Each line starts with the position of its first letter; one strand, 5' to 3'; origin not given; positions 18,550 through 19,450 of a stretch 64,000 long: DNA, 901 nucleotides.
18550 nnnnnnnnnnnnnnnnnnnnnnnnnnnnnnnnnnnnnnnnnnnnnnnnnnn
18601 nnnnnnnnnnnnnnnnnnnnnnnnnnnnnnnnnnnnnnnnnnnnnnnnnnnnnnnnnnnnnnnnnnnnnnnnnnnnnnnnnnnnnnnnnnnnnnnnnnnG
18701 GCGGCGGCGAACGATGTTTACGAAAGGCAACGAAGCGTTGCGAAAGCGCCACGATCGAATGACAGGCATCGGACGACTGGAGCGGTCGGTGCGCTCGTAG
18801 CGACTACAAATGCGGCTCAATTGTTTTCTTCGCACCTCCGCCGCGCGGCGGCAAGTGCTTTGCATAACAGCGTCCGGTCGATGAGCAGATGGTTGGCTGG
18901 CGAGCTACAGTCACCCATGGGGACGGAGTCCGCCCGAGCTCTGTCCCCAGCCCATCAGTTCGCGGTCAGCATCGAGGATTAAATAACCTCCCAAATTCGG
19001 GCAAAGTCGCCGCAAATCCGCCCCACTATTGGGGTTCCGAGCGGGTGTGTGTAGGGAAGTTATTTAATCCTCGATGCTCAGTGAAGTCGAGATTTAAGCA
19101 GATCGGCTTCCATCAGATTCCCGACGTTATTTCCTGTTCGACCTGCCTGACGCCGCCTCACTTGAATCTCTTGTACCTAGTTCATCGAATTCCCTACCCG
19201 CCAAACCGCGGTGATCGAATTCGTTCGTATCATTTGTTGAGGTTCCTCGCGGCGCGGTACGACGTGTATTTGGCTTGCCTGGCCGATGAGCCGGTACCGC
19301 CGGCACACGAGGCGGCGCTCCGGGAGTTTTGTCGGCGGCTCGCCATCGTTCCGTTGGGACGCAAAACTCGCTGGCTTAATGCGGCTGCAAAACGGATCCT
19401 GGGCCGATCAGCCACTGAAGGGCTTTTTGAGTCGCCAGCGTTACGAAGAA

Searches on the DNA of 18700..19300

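Call 12: search_rna_families(source=window, start=18700, end=19300, threshold=evalue, max_evalue=10)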
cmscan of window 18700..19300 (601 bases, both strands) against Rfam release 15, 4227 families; matches with E-value up to 10: 1.
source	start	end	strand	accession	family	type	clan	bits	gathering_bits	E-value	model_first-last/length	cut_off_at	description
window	18916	18954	+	RF03192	mir-6794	Gene; miRNA;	-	14.9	74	7.9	1-62/62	no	mir-6794 microRNA precursor family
